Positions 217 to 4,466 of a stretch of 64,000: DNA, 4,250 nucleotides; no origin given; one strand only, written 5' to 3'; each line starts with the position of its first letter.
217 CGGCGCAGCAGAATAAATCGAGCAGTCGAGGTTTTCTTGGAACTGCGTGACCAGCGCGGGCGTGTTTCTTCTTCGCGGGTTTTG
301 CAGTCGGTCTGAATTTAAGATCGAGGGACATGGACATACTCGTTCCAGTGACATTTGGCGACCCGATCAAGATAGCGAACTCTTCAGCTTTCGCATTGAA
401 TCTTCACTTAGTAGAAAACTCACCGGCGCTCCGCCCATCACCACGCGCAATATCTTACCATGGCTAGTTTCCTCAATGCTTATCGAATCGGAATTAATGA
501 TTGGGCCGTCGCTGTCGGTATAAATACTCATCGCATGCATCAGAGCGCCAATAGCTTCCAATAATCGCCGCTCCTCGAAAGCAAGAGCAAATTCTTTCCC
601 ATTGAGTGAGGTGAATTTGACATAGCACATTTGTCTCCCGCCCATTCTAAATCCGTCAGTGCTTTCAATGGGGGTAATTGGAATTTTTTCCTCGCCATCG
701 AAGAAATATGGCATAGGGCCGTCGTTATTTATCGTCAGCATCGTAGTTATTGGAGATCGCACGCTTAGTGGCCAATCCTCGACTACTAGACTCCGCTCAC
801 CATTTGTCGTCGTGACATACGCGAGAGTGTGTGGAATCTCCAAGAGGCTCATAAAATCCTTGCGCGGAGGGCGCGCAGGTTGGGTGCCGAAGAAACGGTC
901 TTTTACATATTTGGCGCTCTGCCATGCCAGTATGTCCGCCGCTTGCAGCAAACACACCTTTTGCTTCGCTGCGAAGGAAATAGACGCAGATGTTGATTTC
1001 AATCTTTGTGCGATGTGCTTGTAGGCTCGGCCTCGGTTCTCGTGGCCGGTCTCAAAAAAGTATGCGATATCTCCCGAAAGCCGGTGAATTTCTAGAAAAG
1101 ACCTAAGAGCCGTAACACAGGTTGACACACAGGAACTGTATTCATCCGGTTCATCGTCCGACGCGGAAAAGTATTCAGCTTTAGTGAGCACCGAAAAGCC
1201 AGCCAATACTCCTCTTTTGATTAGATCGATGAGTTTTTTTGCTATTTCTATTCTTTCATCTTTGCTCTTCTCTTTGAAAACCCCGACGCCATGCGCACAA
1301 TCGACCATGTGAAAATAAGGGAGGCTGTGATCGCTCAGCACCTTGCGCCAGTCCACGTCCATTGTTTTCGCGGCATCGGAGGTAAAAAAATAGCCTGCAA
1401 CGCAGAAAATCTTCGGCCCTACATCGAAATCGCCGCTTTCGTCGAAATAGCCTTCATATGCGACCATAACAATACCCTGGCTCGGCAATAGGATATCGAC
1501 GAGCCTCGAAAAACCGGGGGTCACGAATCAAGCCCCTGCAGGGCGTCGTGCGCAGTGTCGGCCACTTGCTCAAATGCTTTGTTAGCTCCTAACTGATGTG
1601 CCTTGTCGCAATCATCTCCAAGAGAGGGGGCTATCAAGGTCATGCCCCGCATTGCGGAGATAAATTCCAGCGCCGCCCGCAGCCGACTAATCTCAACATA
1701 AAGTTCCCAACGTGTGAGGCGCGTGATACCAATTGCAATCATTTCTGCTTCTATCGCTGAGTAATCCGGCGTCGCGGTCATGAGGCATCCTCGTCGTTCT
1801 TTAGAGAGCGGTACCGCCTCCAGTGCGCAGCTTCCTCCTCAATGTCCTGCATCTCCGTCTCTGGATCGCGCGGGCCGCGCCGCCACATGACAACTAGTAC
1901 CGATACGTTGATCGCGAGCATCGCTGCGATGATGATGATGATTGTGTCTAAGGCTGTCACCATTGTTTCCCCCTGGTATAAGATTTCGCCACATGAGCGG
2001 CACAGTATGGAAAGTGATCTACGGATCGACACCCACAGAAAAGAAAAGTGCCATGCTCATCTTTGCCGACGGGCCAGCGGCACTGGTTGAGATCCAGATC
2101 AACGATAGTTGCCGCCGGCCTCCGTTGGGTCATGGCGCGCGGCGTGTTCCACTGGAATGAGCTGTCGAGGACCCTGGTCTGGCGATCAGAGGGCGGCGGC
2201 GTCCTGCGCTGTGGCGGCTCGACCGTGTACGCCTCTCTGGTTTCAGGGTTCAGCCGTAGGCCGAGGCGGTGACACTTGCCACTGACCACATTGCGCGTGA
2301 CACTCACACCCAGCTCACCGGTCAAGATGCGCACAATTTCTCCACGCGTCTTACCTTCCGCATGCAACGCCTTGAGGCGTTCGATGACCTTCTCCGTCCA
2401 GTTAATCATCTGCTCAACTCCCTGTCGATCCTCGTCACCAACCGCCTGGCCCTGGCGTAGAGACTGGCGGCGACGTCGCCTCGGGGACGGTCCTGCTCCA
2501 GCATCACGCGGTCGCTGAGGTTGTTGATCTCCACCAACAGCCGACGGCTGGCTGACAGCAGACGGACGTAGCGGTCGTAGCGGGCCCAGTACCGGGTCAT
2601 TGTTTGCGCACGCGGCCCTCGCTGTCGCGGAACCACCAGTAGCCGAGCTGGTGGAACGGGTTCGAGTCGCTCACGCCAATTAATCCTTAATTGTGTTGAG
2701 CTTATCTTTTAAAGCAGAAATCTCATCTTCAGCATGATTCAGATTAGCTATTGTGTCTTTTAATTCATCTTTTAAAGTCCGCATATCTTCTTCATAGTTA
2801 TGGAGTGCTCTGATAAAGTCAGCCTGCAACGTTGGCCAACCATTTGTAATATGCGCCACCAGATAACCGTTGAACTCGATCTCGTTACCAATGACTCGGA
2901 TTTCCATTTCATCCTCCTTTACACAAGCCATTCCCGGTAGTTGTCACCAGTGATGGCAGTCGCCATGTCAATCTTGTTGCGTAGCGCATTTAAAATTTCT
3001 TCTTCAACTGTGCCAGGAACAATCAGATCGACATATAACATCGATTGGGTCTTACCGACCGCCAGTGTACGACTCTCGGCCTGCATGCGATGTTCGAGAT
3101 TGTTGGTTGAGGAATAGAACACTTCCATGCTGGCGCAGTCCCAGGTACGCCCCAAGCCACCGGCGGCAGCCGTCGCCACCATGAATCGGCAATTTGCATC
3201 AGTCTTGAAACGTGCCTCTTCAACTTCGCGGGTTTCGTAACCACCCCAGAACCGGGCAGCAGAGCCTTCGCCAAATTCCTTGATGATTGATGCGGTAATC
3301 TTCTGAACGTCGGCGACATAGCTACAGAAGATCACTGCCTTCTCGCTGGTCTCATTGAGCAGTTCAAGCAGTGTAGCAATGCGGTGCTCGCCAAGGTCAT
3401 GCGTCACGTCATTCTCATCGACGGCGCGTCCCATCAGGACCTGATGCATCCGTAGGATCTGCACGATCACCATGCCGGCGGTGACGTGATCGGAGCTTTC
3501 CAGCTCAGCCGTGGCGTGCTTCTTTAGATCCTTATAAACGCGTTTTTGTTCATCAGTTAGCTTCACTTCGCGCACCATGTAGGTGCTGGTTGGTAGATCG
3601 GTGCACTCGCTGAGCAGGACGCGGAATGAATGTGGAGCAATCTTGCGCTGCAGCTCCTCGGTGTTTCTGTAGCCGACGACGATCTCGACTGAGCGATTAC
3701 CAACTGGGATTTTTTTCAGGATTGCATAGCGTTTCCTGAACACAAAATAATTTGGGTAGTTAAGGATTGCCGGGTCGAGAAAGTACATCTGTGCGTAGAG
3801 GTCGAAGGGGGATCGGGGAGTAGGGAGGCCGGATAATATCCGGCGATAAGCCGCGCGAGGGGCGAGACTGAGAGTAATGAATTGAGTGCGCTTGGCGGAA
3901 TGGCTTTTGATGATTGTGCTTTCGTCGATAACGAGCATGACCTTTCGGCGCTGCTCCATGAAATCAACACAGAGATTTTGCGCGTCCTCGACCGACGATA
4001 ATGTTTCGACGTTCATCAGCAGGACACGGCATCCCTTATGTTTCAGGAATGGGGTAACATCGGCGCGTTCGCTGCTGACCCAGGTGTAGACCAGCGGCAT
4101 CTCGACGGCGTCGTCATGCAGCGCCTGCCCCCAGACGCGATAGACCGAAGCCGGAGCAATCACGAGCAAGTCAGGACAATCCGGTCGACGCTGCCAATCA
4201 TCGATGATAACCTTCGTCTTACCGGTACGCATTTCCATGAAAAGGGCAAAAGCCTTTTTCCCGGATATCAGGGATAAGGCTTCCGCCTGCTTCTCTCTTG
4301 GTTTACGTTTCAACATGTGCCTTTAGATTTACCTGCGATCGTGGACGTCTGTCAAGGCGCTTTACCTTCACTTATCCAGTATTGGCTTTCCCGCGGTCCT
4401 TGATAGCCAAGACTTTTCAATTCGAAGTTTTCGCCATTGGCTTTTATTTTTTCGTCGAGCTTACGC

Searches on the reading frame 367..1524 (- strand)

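Call 46: search_protein_families(library=pfam, proteins=[window:367-1524:-], max_evalue=0.001)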
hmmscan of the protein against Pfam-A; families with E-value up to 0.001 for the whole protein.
window:367-1524:- (385 aa): 1 family
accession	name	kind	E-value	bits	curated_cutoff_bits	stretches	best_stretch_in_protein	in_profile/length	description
PF12686.12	DUF3800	-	1.3e-07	32.9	21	1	26-201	3-144/149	Protein of unknown function (DUF3800)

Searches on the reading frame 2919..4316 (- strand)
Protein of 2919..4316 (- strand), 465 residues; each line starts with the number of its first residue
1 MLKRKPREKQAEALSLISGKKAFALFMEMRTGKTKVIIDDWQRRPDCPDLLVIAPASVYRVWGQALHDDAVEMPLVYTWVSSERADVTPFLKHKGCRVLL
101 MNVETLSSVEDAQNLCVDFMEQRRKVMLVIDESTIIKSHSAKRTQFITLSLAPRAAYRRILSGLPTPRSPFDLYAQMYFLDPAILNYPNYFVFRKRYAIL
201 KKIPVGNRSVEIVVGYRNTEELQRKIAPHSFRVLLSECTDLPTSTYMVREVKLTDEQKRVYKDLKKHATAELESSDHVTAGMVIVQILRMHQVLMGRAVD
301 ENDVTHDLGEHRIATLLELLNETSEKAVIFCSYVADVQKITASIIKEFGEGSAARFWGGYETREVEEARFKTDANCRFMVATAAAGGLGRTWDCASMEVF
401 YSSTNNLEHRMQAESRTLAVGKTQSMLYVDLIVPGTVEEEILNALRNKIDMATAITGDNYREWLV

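Call 46: search_protein_families(library=pfam, proteins=[window:2919-4316:-], max_evalue=0.001)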
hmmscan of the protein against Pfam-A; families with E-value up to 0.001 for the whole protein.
window:2919-4316:- (465 aa): 2 families
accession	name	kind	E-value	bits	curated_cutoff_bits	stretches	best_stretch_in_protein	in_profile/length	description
PF00176.29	SNF2-rel_dom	-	1.6e-14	54.2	24.9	1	40-280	52-269/290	SNF2-related domain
PF00271.37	Helicase_C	-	1.8e-07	31.8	23.5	1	313-417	3-106/110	Helicase conserved C-terminal domain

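Call 55: find_encoding_contigs(protein=window:2919-4316:-, flank=10000, max_places=3)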
Protein window:2919-4316:- (465 aa): 13 contigs read that carry it; 3 places shown.
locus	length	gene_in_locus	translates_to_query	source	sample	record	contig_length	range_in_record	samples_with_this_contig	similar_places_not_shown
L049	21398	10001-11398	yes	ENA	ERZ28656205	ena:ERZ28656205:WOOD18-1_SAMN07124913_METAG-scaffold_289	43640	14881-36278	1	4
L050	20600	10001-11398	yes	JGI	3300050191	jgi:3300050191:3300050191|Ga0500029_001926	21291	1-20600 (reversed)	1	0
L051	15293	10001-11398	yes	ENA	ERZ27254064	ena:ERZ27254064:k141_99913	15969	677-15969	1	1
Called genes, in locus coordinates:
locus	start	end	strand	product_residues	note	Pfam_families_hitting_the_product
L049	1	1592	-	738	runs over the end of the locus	PF16793:RepB_primase, PF08707:PriCT_2, PF19263:DUF5906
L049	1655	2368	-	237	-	-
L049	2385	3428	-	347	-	-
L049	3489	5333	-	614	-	PF01612:DNA_pol_A_exo1, PF00476:DNA_pol_A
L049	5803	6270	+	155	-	-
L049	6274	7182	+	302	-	PF12760:Zn_ribbon_IS1595, PF12762:DDE_Tnp_IS1595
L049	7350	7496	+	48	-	-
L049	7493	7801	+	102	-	-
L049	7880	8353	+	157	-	-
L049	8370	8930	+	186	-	-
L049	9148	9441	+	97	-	-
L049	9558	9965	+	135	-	-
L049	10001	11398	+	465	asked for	PF00176:SNF2-rel_dom, PF00271:Helicase_C (weak)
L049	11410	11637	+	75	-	-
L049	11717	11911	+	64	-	-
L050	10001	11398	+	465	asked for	PF00176:SNF2-rel_dom, PF00271:Helicase_C (weak)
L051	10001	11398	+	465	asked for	PF00176:SNF2-rel_dom, PF00271:Helicase_C (weak)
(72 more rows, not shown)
